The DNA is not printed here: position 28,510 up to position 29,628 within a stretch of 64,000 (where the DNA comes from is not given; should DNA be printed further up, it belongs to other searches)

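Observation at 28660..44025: Distributed RNA-repair / tRNA toolkit: RtcB, Rnl2-like ligase, TilS, tRNA-Gly, Nudix, P-loop kinase and a metallophosphatase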

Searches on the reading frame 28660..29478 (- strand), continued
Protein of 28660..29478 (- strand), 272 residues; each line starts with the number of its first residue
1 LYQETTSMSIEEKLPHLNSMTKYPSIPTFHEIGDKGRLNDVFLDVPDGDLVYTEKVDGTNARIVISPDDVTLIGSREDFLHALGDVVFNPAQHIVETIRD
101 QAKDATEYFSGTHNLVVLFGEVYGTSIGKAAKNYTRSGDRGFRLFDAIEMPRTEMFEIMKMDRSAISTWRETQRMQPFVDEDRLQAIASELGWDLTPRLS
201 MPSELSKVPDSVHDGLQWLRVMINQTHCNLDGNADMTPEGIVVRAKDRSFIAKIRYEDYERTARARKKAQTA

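Call 43: fold_search(model_id=the predicted structure, library=pdb)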
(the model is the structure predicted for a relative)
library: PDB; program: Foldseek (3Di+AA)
matches with E <= 10: 645; with E <= 0.001: 45
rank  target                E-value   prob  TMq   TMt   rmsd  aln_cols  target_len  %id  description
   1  2hvr_A                4.5e-09  1.00  0.50  0.42   9.0       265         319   19  Structure of T4 RNA Ligase 2 with Nicked 5'-Adenylated nucleic acid duplex containing a 3'-deoxyribonucleotide at the  (released 2006-10-17)
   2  1s68                  1.5e-08  1.00  0.50  0.56   8.9       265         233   18  Structure and Mechanism of RNA Ligase (released 2004-02-24)
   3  2hvr_B                2.0e-08  1.00  0.52  0.44   9.1       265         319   18  Structure of T4 RNA Ligase 2 with Nicked 5'-Adenylated nucleic acid duplex containing a 3'-deoxyribonucleotide at the  (released 2006-10-17)
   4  2hvq                  5.9e-08  1.00  0.47  0.40   8.8       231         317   19  Structure of Adenylated full-length T4 RNA Ligase 2 (released 2006-10-17)
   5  6vt9                  6.2e-08  1.00  0.50  0.41   8.6       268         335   17  Naegleria gruberi RNA ligase E227A mutant with ATP and Mn (released 2020-04-08)
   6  6vt4                  1.7e-07  1.00  0.56  0.45   5.4       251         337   17  Naegleria gruberi RNA ligase R149A mutant apo (released 2020-04-08)
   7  6vt3                  6.1e-07  1.00  0.51  0.41   4.4       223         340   17  Naegleria gruberi RNA ligase K326A mutant apo (released 2020-04-08)
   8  6vt1_A                6.8e-07  1.00  0.52  0.42   9.1       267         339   16  Naegleria gruberi RNA ligase D172A mutant apo (released 2020-04-08)
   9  5cot                  7.7e-07  1.00  0.51  0.40   9.0       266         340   16  Structure and mechanism of a eukaryal nick-sealing RNA ligase (released 2015-10-28)
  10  6vt5                  8.6e-07  1.00  0.51  0.41   9.0       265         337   18  Naegleria gruberi RNA ligase R4a K121A mutant apo (released 2020-04-08)
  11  5cou                  9.2e-07  1.00  0.52  0.41   7.9       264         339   17  Structure and mechanism of a eukaryal nick-sealing RNA ligase K170M+ATP (released 2015-10-28)
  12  6vte                  1.0e-06  1.00  0.52  0.42   9.1       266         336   17  Naegleria gruberi RNA Ligase K170M mutant with AMP and Mn (released 2020-04-08)
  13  6vt8                  1.2e-06  1.00  0.51  0.41   9.1       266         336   17  Naegleria gruberi RNA ligase E312A mutant with AMP and Mn (released 2020-04-08)
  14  6vtg_A                1.2e-06  1.00  0.49  0.39  10.4       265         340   15  Naegleria gruberi RNA ligase E227A mutant apo (released 2020-04-08)
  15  6vt0                  2.0e-06  1.00  0.50  0.41   4.8       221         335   18  Naegleria gruberi RNA ligase K170A mutant apo (released 2020-04-08)
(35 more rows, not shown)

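Call 63: find_related_loci(query=A1, collection=viral_contigs, flank=6000)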
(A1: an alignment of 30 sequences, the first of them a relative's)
Query A1 (265 aa) in viral_contigs; peptide patterns used: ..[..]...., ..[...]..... (x = any residue, [..] = any of these).
600 stretches matched a pattern (row limit reached: there are more); 122 encode a relative of the query (tblastn E <= 1e-3); the best 80 are kept; 80 distinct loci.
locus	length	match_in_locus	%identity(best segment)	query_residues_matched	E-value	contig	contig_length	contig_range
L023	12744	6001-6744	42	1-255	3e-55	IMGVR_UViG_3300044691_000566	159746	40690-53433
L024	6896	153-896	43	7-260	3e-53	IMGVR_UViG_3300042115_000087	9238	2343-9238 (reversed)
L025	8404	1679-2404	42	3-257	2e-52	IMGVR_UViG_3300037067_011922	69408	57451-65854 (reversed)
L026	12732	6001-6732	43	7-260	2e-51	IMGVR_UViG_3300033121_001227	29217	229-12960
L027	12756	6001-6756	40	7-259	2e-51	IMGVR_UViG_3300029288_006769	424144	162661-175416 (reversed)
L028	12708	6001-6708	43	7-255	6e-50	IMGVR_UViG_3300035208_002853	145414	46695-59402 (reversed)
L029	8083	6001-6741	41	1-257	3e-49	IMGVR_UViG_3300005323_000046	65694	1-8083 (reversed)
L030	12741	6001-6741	43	7-261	5e-49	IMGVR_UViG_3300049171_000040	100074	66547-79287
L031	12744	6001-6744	41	7-263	5e-49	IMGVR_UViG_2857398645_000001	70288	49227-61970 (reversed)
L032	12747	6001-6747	40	7-260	2e-46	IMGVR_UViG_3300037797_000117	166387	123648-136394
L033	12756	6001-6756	41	10-259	5e-45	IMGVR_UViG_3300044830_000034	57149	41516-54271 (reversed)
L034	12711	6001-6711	38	10-255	7e-41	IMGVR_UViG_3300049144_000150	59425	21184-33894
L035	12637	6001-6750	37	10-260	5e-41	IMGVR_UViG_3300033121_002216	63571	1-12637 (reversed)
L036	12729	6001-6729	36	10-260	1e-38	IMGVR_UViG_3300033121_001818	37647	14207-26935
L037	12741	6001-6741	37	10-257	1e-38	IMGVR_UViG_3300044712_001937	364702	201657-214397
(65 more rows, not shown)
